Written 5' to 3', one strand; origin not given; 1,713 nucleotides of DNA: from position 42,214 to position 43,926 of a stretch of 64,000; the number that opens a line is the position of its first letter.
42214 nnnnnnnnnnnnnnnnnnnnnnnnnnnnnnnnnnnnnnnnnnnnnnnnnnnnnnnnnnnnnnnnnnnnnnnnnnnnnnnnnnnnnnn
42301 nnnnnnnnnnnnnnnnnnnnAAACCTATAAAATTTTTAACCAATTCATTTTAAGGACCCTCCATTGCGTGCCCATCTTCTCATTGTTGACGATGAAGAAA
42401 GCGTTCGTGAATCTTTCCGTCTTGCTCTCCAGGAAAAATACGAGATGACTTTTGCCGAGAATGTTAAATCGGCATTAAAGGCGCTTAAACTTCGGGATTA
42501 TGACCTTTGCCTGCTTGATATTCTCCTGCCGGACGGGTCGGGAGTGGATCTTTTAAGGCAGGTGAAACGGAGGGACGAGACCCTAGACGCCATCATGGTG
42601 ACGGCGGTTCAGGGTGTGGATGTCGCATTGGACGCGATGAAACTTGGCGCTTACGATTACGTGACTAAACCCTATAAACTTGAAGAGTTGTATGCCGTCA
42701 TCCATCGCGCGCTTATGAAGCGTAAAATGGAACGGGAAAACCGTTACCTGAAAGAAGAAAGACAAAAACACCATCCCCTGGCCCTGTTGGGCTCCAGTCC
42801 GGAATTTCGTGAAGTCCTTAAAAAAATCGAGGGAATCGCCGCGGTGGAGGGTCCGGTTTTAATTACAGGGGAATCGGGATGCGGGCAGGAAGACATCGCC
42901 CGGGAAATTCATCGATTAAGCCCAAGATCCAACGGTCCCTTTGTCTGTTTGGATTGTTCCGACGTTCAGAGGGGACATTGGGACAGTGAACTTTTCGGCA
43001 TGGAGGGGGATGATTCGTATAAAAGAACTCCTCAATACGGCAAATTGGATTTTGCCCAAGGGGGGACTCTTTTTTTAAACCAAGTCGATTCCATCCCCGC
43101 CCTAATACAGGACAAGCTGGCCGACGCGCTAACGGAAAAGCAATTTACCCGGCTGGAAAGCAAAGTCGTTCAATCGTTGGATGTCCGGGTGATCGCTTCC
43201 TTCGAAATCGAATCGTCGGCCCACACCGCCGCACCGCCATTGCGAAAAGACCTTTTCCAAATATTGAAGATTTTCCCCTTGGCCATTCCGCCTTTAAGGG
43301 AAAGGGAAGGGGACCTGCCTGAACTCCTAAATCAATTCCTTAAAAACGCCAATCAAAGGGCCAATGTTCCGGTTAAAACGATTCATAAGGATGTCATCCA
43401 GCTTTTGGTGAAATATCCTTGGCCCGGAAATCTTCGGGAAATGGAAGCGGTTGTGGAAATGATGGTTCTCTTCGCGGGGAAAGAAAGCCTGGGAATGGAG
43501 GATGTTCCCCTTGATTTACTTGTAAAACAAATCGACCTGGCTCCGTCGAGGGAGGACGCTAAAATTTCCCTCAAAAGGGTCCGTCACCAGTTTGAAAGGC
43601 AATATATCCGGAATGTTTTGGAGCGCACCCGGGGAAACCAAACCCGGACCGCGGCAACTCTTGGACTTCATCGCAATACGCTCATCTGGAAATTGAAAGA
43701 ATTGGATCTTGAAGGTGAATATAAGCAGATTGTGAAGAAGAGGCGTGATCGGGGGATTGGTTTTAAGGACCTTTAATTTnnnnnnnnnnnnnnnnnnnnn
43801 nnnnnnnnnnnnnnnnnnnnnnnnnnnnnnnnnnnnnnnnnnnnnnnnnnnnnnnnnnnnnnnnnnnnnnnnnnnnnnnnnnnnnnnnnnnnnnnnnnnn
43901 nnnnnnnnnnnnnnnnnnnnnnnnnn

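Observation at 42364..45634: NtrC-type regulator with an inactivated AAA+ core, its kinase, and a pseudo-receiver/HTH protein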

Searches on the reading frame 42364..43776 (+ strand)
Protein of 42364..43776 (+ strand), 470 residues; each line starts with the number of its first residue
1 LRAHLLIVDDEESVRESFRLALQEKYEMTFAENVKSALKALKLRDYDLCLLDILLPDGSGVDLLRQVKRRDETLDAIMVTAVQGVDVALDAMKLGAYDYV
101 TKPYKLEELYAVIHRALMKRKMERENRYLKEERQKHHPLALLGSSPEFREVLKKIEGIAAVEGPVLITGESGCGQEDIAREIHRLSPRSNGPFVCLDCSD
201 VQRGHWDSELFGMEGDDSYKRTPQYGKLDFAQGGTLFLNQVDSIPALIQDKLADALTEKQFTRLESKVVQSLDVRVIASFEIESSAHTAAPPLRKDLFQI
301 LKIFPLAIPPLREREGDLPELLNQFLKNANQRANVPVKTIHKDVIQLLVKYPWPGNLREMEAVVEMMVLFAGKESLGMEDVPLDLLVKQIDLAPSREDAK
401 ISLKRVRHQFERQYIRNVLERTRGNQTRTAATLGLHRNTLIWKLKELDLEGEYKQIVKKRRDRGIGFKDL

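Call 3: search_protein_families(library=pfam, proteins=[window:42364-43776:+], max_evalue=0.1)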
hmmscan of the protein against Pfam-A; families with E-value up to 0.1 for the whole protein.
window:42364-43776:+ (470 aa): 7 families
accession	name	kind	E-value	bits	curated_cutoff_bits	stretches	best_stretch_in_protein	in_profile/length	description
PF00158.32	Sigma54_activat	-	1.7e-34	119.4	20.2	1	142-306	2-167/168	Sigma-54 interaction domain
PF00072.30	Response_reg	-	1.1e-25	90.4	30.2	1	6-113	2-110/111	Response regulator receiver domain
PF25601.1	AAA_lid_14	-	1.3e-20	73.4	27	1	312-389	1-78/87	AAA+ ATPase lid domain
PF14532.12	Sigma54_activ_2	-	3.2e-14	53.8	25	1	142-311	1-138/138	Sigma-54 interaction domain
PF02954.25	HTH_8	-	6.2e-13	48.7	22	1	409-447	4-42/42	Bacterial regulatory protein, Fis family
PF13556.12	HTH_30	-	0.00035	20.8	27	1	421-445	10-34/59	PucR C-terminal helix-turn-helix domain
PF07728.20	AAA_5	-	0.023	15.1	22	1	164-288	1-130/139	AAA domain (dynein-related subfamily)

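Call 4: search_protein_families(library=ncbifam, proteins=[window:42364-43776:+], max_evalue=0.1)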
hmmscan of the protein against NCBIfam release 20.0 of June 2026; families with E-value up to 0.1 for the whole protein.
window:42364-43776:+ (470 aa): 120 families (the best 25 are shown)
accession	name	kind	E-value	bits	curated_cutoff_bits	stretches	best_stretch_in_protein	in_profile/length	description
NF051870.1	NAssimRespRegNtrX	equivalog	4.1e-93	312.7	600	1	4-447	3-450/452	nitrogen assimilation response regulator NtrX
TIGR01818.1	ntrC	equivalog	3.6e-92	309.6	558.6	1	6-447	2-463/463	nitrogen regulation protein NR(I)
NF008469.0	PRK11361.1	equivalog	8.7e-91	304.9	714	1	4-449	6-456/461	acetoacetate metabolism transcriptional regulator AtoC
TIGR02915.1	PEP_resp_reg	equivalog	9.5e-82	275.2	502.6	1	5-446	1-441/445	PEP-CTERM-box response regulator transcription factor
NF008176.1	PRK10923.1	equivalog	8.7e-74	248.8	620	2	3-392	4-392/469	nitrogen regulation protein NR(I)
NF007689.0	PRK10365.1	equivalog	2.2e-71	241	760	1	5-444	8-439/441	sigma-54-dependent response regulator transcription factor ZraR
NF041552.1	TF_PrdR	equivalog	1.7e-66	224.8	795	1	128-446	253-575/577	sigma-54 dependent transcriptional regulator PrdR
NF041946.1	LuxO_transreg_Vib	equivalog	1.5e-65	221.8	800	1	8-389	2-384/463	quorum-sensing sigma-54 dependent transcriptional regulator LuxO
NF049963.1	RespRegFlgRCampy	domain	1.1e-64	218.9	750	1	5-448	3-428/429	fla regulon two-component system response regulator FlgR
NF011695.0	PRK15115.1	equivalog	4e-62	210.4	763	1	3-444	7-433/445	two-component system response regulator GlrR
NF003451.0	PRK05022.1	equivalog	5.3e-61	206.9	476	1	87-449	130-510/512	nitric oxide reductase transcriptional regulator NorR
NF008485.2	PRK11388.1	equivalog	4.3e-56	190.5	551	1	140-451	333-639/643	dihydroxyacetone kinase operon transcriptional regulator DhaR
NF050807.1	TransRegFlbDCaul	equivalog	3.5e-53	181.1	750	1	6-451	4-442/454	sigma-54-dependent transcriptional regulator FlbD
TIGR02329.1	propionate_PrpR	equivalog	5.1e-53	180.5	499.2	1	77-445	195-525/526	propionate catabolism operon regulatory protein PrpR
TIGR01817.1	nifA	equivalog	3.9e-52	177.7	528.85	1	120-381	177-438/534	nif-specific transcriptional activator NifA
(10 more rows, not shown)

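Call 5: search_solved_structures(query=window:42364-43776:+, show_alignments=4, max_evalue=1e-10)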
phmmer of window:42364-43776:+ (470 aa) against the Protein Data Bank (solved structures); distinct sequences matched with E-value up to 1e-10: 105 (the best 60 are shown).
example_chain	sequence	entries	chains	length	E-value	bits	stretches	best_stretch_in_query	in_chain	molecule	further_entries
4l4u_A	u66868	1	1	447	2.5e-70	240.5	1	4-450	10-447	Transcriptional regulator (NtrC family)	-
1ny5_A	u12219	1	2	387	6.8e-70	239.1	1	5-372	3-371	transcriptional regulator (NtrC family)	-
5m7n_A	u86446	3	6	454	8.9e-68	232.1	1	1-447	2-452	Nitrogen assimilation regulatory protein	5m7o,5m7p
3dzd_A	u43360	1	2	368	6.8e-55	189.6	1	5-371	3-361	Transcriptional regulator (NtrC family)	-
5ep0_A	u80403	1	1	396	3.2e-51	177.5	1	5-386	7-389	Putative repressor protein luxO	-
1ojl_A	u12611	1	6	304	1.5e-47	165.4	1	141-445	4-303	TRANSCRIPTIONAL REGULATORY PROTEIN ZRAR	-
8p53_C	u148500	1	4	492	4.8e-45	157.2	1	46-383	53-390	Transcriptional regulator FleQ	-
1ny6_A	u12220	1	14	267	1.2e-44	155.9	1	122-372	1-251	transcriptional regulator (NtrC family)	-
4ly6_A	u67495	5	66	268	1.4e-44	155.7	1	123-372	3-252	Transcriptional regulator (NtrC family)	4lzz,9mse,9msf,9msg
8pb9_D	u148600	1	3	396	1.7e-44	155.4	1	45-382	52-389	Transcriptional regulator FleQ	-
3m0e_A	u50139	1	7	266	6.8e-44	153.4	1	124-372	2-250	Transcriptional regulator (NtrC family)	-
5exx_A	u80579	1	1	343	1.7e-39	138.8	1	140-383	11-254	Transcriptional regulator FleQ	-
5exp_A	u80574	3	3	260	3.7e-39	137.8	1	140-382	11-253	Transcriptional regulator FleQ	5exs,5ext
6jdi_A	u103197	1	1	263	5.4e-39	137.2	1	140-382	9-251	Nitrogen assimilation regulatory protein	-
6j7e_A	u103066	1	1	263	5.4e-39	137.2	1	140-382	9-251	Nitrogen assimilation regulatory protein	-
7v2b_A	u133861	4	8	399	5.7e-29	104.2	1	136-372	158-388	VpsR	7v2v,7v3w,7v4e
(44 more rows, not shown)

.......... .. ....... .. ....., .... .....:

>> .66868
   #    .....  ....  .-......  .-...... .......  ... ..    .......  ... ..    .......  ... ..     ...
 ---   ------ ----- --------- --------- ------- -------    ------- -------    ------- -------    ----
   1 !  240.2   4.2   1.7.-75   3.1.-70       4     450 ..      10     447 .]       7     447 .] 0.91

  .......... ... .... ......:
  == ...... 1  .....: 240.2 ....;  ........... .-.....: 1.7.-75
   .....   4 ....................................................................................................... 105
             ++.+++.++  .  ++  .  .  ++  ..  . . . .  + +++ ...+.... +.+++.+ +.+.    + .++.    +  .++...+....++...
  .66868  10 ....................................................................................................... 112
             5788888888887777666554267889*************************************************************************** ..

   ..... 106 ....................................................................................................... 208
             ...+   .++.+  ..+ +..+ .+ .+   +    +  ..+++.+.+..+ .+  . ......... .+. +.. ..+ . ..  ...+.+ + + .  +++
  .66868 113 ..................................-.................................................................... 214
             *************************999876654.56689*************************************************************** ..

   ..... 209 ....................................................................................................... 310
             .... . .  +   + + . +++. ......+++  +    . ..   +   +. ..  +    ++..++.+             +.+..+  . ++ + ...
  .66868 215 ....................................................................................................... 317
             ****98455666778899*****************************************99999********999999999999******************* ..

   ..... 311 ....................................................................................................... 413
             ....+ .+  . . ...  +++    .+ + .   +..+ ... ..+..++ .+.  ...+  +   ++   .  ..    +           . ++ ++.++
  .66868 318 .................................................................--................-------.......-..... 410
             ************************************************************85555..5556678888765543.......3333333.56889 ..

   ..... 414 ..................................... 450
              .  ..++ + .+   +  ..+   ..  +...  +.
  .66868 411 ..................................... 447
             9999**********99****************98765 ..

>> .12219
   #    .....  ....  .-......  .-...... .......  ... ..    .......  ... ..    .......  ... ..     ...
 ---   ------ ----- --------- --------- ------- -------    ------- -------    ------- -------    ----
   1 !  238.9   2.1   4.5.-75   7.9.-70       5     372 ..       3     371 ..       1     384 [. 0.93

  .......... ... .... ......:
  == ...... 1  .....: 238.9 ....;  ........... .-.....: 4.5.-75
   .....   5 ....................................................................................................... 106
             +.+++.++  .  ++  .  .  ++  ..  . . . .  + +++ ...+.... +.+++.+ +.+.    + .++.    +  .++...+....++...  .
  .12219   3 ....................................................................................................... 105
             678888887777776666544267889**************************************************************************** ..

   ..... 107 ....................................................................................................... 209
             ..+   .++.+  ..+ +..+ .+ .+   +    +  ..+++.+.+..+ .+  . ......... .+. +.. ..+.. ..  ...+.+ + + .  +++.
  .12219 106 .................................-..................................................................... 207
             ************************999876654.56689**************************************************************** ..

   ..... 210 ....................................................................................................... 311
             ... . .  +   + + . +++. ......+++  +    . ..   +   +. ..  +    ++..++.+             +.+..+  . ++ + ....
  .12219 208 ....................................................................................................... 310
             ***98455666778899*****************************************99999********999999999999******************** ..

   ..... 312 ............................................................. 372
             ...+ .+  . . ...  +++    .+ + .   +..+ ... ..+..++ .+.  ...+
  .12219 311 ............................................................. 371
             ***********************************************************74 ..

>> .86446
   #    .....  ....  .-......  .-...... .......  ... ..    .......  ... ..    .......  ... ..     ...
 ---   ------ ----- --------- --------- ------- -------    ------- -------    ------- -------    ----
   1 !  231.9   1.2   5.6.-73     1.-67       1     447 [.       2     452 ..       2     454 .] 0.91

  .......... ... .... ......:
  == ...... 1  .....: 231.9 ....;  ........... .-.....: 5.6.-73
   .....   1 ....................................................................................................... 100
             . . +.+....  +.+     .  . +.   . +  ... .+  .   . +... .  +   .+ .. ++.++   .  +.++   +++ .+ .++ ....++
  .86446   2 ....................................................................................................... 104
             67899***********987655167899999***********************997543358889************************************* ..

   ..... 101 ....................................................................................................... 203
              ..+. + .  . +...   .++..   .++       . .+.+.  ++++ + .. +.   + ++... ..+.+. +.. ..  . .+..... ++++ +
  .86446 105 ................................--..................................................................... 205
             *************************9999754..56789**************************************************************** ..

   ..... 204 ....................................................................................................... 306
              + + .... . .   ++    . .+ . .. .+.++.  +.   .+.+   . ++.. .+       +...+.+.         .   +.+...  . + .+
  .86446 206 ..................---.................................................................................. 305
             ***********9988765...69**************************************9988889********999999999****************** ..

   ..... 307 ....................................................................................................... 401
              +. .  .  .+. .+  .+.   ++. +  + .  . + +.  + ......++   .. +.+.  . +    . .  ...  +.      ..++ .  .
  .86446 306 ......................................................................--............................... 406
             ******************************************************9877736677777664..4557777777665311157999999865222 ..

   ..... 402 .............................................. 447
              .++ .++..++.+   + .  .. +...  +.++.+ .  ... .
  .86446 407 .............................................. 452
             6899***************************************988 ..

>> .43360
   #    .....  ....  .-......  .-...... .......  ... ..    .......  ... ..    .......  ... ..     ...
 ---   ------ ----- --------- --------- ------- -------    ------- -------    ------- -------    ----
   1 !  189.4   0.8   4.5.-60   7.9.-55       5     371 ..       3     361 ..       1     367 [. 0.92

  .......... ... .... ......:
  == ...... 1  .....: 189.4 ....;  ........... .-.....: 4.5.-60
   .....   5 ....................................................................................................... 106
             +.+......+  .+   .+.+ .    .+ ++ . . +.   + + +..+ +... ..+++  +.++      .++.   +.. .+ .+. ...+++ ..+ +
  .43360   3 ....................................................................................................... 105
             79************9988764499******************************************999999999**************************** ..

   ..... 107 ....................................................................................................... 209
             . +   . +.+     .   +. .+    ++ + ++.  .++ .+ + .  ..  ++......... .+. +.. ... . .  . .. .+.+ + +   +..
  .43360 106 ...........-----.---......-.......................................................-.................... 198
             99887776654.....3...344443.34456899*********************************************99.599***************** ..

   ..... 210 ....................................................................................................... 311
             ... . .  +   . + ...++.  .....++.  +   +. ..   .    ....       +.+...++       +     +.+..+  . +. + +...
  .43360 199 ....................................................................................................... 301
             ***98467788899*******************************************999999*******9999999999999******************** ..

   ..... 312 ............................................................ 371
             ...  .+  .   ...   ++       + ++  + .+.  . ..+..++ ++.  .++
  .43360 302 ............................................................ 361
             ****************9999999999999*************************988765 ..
